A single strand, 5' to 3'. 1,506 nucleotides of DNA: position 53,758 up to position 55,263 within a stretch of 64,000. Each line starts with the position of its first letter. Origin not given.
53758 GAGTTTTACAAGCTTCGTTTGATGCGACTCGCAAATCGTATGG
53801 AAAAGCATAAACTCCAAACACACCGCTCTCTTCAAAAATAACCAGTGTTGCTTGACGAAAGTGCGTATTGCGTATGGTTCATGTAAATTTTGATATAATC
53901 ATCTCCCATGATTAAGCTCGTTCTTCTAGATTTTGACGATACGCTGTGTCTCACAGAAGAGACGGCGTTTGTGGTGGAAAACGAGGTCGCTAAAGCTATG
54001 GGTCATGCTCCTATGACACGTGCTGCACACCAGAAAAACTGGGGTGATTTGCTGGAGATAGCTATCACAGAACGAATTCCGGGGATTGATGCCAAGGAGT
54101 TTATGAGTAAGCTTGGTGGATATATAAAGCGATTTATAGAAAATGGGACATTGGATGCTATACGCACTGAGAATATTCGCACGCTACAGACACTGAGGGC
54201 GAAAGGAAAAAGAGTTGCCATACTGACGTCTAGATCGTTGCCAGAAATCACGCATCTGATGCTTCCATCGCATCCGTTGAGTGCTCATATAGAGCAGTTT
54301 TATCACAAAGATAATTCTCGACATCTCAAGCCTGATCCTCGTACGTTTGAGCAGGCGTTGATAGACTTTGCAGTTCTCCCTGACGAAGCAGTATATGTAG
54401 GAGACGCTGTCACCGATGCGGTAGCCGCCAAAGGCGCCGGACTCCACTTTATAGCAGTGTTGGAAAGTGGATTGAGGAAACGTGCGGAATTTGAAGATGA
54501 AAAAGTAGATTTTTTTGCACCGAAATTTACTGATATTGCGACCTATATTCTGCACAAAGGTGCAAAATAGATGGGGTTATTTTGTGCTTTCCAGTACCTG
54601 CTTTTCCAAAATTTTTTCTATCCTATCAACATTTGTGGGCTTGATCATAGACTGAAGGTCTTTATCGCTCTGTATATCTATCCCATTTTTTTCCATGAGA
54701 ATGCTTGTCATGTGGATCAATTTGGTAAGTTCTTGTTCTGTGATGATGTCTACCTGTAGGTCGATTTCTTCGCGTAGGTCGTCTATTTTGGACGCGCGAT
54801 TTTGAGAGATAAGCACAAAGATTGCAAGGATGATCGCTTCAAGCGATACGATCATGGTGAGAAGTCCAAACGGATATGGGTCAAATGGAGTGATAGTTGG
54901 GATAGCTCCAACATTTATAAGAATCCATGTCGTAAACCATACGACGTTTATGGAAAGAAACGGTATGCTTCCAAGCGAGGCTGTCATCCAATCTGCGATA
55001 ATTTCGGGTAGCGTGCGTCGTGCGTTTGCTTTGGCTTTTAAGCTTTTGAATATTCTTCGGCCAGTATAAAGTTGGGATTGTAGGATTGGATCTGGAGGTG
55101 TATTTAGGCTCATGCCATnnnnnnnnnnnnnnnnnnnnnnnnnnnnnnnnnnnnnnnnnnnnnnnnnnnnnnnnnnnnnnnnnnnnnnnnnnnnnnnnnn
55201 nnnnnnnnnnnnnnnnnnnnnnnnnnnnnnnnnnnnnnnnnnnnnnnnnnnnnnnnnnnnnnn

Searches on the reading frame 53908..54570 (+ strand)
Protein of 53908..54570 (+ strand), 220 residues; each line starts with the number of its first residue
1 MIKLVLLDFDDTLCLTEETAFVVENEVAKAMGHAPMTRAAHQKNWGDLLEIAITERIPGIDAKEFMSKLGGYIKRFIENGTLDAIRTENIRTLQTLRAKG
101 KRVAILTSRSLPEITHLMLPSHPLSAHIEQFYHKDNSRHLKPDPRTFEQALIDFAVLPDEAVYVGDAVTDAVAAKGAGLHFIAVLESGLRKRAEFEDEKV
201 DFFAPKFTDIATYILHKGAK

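Call 18: search_protein_families(library=pfam, proteins=[window:53908-54570:+], max_evalue=0.01)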
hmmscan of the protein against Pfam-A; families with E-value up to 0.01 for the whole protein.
window:53908-54570:+ (220 aa): 4 families
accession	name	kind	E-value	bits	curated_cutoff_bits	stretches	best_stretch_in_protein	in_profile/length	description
PF13419.12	HAD_2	-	2.2e-21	77.2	23.8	1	5-184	1-178/178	Haloacid dehalogenase-like hydrolase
PF00702.32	Hydrolase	-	2e-17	64.7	26.4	1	2-178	1-191/191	haloacid dehalogenase-like hydrolase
PF13242.12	Hydrolase_like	-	2.6e-09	37.3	22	1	141-209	4-74/75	HAD-hyrolase-like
PF12710.13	HAD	-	0.0028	18.5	27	1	5-118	1-119/189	haloacid dehalogenase-like hydrolase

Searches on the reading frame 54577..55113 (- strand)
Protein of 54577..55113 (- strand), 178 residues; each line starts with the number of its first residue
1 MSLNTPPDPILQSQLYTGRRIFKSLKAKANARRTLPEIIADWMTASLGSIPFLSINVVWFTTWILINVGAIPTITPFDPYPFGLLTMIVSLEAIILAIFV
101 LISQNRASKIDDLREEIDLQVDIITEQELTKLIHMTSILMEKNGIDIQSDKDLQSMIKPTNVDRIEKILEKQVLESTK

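Call 18: search_protein_families(library=pfam, proteins=[window:54577-55113:-], max_evalue=0.01)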
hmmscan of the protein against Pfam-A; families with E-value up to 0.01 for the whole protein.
window:54577-55113:- (178 aa): 1 family
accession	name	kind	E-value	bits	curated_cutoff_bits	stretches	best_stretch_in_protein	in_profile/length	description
PF06210.16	DUF1003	-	3.2e-28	98.3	27.4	1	48-146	2-99/103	Protein of unknown function (DUF1003)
